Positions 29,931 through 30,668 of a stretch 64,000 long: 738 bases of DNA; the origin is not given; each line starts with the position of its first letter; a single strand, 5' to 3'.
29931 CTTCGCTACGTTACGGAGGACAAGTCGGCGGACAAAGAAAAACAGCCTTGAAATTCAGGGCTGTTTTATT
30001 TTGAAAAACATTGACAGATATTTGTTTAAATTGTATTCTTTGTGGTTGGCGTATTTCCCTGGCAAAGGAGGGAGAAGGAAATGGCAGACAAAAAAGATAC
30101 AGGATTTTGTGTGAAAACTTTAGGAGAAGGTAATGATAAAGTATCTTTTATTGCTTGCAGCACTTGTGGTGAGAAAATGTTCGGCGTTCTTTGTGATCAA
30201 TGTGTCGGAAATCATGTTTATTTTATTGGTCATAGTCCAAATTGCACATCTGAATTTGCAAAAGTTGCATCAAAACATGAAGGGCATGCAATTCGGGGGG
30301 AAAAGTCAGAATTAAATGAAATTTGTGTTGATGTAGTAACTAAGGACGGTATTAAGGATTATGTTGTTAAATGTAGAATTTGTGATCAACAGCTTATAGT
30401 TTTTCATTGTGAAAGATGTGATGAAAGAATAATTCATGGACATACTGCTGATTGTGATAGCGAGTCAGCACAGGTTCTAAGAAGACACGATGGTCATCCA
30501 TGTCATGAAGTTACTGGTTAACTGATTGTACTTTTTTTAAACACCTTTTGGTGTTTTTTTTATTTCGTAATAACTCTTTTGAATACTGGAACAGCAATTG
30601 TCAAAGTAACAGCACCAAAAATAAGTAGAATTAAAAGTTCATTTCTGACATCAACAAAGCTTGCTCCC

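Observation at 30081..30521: New Cys/His-rich zinc-ribbon protein family: a two-module protein (30081..30521) and a one-module paralogue (37146..37340) with identical terminators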

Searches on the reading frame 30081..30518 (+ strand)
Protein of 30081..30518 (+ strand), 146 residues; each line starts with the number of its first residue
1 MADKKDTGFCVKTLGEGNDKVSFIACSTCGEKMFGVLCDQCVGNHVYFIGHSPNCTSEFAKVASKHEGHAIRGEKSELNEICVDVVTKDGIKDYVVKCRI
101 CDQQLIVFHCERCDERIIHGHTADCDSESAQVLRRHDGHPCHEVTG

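Call 4: search_protein_families(library=pfam, proteins=[window:30081-30518:+], max_evalue=1)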
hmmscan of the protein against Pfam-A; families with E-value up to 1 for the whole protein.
window:30081-30518:+ (146 aa): 4 families
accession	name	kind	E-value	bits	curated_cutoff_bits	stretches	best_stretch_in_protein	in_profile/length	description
PF00053.31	EGF_laminin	-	0.011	16.3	21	2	23-52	17-45/49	Laminin EGF domain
PF12773.13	DZR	-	0.08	13.6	27.3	0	23-41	12-30/45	Double zinc ribbon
PF02207.25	zf-UBR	-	0.87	10.2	25.2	0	82-122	2-40/69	Putative zinc finger in N-recognin (UBR box)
PF24844.1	PolC_DP2_central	-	0.95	8.7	24.3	0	21-58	333-369/372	DNA polymerase II large subunit DP2, central domain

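Call 5: search_protein_families(library=ncbifam, proteins=[window:30081-30518:+], max_evalue=1)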
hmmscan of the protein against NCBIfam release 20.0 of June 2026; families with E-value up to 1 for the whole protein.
window:30081-30518:+ (146 aa): 2 families
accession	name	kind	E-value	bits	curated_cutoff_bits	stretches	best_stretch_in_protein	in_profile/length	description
NF000115.2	AAC_6p_Iad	exception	0.2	11.8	275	1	15-110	37-127/144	aminoglycoside N-acetyltransferase AAC(6')-Iad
NF003103.0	PRK04023.1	equivalog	0.67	7.4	1269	1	19-71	626-675/1125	DNA polymerase II large subunit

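Call 7: find_homologous_proteins(query=window:30081-30518:+, max_evalue=0.01)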
Query window:30081-30518:+ (146 aa): 1 proteins with E <= 0.01 among 4 candidates.
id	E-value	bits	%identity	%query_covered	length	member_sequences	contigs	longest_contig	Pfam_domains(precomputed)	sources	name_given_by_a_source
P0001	2.6e-95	335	100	100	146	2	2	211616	-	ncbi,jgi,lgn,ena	ncbi:MAG: hypothetical protein WC663_05390 [Patescibacteria group bacterium]|jgi:hypothetical protei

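Call 24: find_encoding_contigs(protein=P0001, flank=3000)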
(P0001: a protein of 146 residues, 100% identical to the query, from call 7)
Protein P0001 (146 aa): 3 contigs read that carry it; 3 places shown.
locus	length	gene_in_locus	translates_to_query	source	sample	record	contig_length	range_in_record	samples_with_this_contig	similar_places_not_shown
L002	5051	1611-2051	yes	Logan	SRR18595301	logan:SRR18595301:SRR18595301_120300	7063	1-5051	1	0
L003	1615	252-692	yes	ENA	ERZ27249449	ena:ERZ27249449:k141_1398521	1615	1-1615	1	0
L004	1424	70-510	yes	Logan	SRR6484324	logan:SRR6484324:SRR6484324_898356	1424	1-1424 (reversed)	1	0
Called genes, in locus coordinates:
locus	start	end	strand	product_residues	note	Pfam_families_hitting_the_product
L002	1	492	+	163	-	?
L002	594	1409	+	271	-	PF01145:Band_7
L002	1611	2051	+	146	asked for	-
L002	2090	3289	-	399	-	PF12679:ABC2_membrane_2, PF12698:ABC2_membrane_3, PF01061:ABC2_membrane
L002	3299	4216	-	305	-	PF13175:AAA_15 (faint), PF00005:ABC_tran, PF13304:AAA_21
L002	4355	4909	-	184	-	PF02659:Mntp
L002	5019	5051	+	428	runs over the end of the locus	PF12704:MacB_PCD, PF02687:FtsX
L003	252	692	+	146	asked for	-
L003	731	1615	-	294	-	?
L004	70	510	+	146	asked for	-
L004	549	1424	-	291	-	?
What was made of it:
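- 30081..30521 (+): Two-module Cys/His protein gene (146 aa, WC663_05390). It has its own promoter and terminator. The identical protein lies on 3 further contigs from other samples (call 24).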

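Call 77: search_protein_families(library=padloc, proteins=[window:30081-30518:+], max_evalue=0.01)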
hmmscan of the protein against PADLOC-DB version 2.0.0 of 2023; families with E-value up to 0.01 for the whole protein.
window:30081-30518:+ (146 aa): 0 families

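Call 79: search_protein_families(library=phrogs, proteins=[window:30081-30518:+], max_evalue=0.001)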
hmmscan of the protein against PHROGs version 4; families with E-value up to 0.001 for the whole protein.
window:30081-30518:+ (146 aa): 0 families

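Call 80: predict_structure(alignment_id=A5)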
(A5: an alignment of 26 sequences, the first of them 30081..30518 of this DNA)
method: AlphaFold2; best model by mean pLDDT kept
length: 146 residues; sequences in the alignment: 26
mean_pLDDT: 71.1   pTM: 0.51
mean pLDDT of the five models: 71.1, 70.0, 69.5, 66.3, 66.0
residues with pLDDT >= 90: 37; 70-90: 45; 50-70: 35; < 50: 29
segments of 3 or more residues with pLDDT < 50: 1-5, 36-39, 63-78
pLDDT, mean of each block of 10 residues (from residue 1): 53 69 72 59 51 66 41 40 83 84 92 91 93 94 82
secondary structure, 60 per line:
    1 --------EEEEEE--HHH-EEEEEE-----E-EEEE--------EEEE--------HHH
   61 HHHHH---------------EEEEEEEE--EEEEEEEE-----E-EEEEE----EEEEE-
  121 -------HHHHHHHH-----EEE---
elements in order: E9-14 E21-26 E34-37 E46-49 H58-65 E81-88 E91-98 E106-110 E115-119 H128-135 E141-143

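Call 82: fold_search(model_id=the predicted structure, library=pdb)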
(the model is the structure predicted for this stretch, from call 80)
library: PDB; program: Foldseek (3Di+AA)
matches with E <= 10: 128; with E <= 0.001: 0
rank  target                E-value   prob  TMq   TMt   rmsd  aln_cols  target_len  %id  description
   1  4iy8_A                5.0e-01  0.30  0.25  0.17  11.8       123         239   10  Bmlp3 - P21 crystal form (released 2013-04-24)
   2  3pub_A                7.7e-01  0.21  0.23  0.16  11.4       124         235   10  Crystal structure of the Bombyx mori low molecular weight lipoprotein 7 (Bmlp7) (released 2011-06-01)
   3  7caj_A                7.7e-01  0.09  0.18  0.15  14.7       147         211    9  Crystal structure of SETDB1 Tudor domain in complexed with Compound 2. (released 2021-04-07)
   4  8y6b_D                8.6e-01  0.13  0.18  0.08  13.7       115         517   12  Structure of human LGI1-ADAM22 complex in space group P212121 (released 2024-02-14)
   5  3pub_B                1.1e+00  0.18  0.23  0.16  11.4       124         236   10  Crystal structure of the Bombyx mori low molecular weight lipoprotein 7 (Bmlp7) (released 2011-06-01)
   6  9cux                  1.1e+00  0.07  0.17  0.12  15.4       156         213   10  Crystal Structure of SETDB1 Tudor domain in complex with UNC100016 (released 2024-10-02)
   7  4pc4_C                1.1e+00  0.15  0.22  0.15  10.9       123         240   14  Bombyx mori lipoprotein 6 (released 2015-03-04)
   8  5y2z_H                1.3e+00  0.12  0.18  0.10  13.9       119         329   11  Crystal structure of human LGI1 EPTP-ADAM22 complex (released 2018-05-02)
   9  4efr_C                1.3e+00  0.16  0.24  0.17  11.8       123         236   10  Bombyx mori lipoprotein 7 (crystal form II) at 2.50 A resolution (released 2012-08-29)
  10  6p25_B                1.3e+00  0.08  0.21  0.07  11.8       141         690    8  Structure of S. cerevisiae protein O-mannosyltransferase Pmt1-Pmt2 complex bound to the sugar donor and a peptide acce (released 2019-07-10)
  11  8hpy_D                1.5e+00  0.10  0.18  0.08  13.7       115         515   12  Crystal structure of human LGI1-ADAM22 complex (released 2023-12-13)
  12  4iy9_A                1.6e+00  0.15  0.24  0.17  11.9       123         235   12  Bmlp3 - C2 crystal form (released 2013-04-24)
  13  7wns                  1.6e+00  0.15  0.24  0.10  11.6       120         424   10  Crystal structure of ENF peptide binding protein from Silkworm (released 2023-01-25)
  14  8hq2_D                1.7e+00  0.09  0.18  0.07  13.2       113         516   12  Crystal structure of human ADAM22 in complex with human LGI1 mutant (released 2023-12-13)
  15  9kzc_B                1.7e+00  0.08  0.18  0.10  13.6       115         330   12  Cryo-EM structure of the LGI1 LRR-LGI1 EPTP-ADAM22 ECD complex (released 2025-06-25)
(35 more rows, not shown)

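Call 90: find_related_loci(query=window:30081-30518:+, collection=viral_contigs, flank=5000)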
Query window:30081-30518:+ (146 aa) in viral_contigs; peptide patterns used: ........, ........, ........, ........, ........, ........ (x = any residue, [..] = any of these).
3 stretches matched a pattern, but none encodes a relative of the query by tblastn (E <= 1e-3).
